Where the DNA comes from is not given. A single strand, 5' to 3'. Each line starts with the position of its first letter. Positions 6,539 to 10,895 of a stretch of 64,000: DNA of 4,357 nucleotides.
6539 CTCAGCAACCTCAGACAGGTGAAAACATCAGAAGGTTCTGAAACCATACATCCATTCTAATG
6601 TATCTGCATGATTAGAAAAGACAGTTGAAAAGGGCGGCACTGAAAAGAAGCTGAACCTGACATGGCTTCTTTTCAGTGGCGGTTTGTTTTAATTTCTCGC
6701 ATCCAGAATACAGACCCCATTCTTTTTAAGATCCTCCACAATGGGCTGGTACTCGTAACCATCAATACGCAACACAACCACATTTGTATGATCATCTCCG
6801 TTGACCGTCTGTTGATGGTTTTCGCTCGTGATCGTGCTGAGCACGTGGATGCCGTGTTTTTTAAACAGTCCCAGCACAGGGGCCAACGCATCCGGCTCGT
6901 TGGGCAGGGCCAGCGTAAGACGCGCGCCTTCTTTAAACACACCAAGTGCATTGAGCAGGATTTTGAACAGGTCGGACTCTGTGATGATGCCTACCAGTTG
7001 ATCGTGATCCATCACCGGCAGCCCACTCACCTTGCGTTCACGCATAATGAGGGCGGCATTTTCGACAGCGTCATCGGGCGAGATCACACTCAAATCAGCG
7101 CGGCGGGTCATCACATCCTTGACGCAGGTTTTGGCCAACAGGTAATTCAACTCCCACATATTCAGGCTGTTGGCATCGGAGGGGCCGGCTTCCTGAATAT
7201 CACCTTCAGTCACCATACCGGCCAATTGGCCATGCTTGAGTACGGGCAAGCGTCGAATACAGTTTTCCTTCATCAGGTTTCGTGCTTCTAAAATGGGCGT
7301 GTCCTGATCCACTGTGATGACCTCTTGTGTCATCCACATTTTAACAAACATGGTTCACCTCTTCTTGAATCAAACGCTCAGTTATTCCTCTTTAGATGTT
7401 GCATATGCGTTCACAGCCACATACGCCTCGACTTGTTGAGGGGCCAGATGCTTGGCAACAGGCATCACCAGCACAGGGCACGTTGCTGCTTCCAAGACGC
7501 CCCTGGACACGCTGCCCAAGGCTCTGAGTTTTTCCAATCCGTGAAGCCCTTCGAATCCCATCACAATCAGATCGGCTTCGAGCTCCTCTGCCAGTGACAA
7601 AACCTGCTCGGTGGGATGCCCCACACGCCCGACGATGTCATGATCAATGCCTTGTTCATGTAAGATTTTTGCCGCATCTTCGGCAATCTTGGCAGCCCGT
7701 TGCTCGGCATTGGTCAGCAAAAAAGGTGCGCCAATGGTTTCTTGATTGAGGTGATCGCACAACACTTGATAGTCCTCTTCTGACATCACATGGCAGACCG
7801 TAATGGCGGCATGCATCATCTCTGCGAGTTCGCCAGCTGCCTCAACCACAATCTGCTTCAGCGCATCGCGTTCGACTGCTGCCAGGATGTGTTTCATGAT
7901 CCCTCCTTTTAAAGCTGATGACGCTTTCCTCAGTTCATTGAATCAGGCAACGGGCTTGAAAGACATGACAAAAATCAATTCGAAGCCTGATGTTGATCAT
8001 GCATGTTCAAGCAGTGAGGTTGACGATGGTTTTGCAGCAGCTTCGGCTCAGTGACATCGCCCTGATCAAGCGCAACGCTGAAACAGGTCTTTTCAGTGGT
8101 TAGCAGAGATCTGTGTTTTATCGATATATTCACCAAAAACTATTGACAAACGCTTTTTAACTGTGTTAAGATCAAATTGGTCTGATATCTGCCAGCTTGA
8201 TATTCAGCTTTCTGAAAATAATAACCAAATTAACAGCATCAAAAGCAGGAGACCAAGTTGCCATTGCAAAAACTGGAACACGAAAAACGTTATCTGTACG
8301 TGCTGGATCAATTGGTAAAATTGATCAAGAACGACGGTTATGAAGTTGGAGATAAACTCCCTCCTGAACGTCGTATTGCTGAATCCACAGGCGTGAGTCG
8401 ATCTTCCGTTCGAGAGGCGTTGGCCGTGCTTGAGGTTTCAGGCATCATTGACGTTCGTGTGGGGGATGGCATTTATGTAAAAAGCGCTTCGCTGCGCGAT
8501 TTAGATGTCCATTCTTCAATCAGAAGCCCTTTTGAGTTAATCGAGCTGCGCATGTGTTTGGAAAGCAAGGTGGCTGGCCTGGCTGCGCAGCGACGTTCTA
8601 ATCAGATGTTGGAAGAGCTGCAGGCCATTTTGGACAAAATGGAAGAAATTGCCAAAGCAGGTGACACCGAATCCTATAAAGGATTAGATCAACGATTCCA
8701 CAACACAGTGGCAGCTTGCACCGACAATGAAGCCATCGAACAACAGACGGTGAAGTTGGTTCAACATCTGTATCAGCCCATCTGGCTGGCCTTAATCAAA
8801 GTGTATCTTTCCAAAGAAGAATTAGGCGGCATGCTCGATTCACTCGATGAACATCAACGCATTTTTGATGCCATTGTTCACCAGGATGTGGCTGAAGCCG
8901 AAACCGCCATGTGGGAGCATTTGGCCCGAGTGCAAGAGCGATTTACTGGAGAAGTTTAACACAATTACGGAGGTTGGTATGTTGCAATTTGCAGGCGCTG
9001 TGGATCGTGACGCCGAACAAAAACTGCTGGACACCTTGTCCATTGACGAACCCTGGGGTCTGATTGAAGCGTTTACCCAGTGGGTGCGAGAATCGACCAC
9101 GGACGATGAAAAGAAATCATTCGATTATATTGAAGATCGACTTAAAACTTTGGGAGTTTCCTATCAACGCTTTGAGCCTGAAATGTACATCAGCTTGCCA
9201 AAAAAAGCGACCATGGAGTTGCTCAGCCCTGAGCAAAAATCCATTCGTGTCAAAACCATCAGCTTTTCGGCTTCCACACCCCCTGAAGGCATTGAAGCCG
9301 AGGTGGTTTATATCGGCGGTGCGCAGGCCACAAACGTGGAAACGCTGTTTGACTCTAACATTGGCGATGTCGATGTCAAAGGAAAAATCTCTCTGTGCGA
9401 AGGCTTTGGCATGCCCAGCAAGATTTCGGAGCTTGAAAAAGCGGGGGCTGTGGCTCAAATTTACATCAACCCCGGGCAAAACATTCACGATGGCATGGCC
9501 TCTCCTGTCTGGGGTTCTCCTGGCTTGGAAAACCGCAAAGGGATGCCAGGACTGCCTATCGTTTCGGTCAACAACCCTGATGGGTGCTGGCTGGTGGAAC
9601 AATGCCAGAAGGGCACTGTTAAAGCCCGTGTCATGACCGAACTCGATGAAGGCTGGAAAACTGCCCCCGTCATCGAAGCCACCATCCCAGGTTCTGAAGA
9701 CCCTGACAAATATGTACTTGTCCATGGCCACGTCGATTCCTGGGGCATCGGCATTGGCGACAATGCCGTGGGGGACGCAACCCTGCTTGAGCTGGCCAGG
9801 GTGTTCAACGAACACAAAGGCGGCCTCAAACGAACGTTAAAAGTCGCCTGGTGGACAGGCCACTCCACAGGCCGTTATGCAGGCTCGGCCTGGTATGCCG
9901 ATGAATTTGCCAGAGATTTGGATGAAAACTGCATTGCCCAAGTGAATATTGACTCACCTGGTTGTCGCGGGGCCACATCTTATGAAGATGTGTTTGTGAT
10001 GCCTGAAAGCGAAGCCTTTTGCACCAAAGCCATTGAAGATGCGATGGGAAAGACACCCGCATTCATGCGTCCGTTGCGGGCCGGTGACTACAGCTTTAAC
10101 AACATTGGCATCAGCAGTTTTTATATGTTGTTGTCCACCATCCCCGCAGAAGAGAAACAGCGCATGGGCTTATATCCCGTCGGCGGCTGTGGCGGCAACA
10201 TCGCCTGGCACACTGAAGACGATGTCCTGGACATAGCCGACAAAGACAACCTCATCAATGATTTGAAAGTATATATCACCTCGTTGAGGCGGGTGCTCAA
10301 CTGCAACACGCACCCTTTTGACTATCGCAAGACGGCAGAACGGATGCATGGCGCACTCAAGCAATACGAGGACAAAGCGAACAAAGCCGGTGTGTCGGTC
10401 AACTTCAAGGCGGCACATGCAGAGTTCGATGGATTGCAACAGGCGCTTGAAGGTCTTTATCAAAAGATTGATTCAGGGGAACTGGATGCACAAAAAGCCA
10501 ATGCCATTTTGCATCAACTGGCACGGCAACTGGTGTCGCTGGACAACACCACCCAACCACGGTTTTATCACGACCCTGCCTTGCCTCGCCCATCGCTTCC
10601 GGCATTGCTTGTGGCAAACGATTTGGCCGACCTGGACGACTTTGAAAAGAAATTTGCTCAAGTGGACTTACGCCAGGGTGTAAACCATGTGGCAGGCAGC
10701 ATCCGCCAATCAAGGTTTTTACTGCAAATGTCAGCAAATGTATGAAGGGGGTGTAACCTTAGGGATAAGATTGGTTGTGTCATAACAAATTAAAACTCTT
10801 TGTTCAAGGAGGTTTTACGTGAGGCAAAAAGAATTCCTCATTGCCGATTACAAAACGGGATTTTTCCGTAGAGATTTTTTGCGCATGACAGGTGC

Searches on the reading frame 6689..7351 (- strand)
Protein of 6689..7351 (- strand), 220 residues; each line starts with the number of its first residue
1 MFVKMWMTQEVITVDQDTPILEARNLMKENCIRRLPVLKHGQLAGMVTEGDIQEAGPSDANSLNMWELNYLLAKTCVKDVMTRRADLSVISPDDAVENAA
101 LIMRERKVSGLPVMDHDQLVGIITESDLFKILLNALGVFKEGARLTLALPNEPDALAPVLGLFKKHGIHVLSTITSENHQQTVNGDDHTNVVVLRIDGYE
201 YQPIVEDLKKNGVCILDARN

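Call 75: search_protein_families(library=pfam, proteins=[window:6689-7351:-], max_evalue=0.00001)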
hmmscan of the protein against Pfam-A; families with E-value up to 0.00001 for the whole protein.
window:6689-7351:- (220 aa): 1 family
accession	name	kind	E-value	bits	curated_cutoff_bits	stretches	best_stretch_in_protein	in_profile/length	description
PF00571.33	CBS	-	7.8e-30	103.4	24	2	77-133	1-56/57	CBS domain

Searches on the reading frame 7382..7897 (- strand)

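Call 75: search_protein_families(library=pfam, proteins=[window:7382-7897:-], max_evalue=0.00001)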
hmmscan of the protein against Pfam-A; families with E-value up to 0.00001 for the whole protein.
window:7382-7897:- (171 aa): 1 family
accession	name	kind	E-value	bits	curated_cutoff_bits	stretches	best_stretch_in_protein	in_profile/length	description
PF00582.32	Usp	-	2.8e-25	89.9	24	1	1-145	1-140/141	Universal stress protein family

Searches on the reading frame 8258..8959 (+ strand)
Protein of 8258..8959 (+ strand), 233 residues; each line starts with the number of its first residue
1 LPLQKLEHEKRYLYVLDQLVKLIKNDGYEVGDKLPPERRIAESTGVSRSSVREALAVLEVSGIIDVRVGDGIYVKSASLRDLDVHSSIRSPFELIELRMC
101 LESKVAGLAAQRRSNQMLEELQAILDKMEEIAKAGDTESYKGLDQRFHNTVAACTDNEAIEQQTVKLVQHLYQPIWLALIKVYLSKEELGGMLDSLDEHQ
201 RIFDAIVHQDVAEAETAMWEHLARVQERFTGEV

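Call 75: search_protein_families(library=pfam, proteins=[window:8258-8959:+], max_evalue=0.00001)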
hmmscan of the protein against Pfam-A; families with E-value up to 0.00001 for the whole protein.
window:8258-8959:+ (233 aa): 2 families
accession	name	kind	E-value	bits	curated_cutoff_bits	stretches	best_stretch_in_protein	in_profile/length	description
PF07729.17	FCD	-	1.9e-25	90.1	24.3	1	93-223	1-124/125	FCD domain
PF00392.27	GntR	-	1.1e-15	57.4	27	1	13-74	3-64/64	Bacterial regulatory proteins, gntR family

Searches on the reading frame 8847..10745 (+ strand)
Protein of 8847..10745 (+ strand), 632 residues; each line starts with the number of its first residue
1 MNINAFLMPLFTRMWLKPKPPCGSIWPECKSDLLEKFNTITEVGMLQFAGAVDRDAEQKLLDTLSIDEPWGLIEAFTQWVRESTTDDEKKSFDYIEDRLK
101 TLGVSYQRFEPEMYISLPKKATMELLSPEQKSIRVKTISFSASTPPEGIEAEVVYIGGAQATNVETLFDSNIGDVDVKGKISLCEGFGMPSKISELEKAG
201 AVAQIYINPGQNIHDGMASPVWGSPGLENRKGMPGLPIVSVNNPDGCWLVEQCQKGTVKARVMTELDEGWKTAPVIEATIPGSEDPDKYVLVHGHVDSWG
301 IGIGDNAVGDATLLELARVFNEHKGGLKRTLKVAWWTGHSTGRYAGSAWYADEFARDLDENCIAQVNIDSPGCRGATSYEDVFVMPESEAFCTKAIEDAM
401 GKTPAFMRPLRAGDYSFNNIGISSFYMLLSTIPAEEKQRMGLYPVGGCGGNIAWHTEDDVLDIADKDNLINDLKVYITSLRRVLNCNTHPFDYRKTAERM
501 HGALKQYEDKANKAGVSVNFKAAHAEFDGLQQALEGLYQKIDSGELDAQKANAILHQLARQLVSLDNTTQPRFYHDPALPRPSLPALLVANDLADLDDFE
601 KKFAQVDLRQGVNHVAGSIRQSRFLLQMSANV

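Call 75: search_protein_families(library=pfam, proteins=[window:8847-10745:+], max_evalue=0.00001)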
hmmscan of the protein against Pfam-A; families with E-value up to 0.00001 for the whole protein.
window:8847-10745:+ (632 aa): 2 families
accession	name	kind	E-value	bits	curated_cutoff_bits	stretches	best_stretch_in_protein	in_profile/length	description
PF04389.22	Peptidase_M28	-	5.4e-15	56.1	21.3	1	278-469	4-182/193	Peptidase family M28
PF02225.27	PA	-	9e-06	26.2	23.9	0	150-246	2-92/95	PA domain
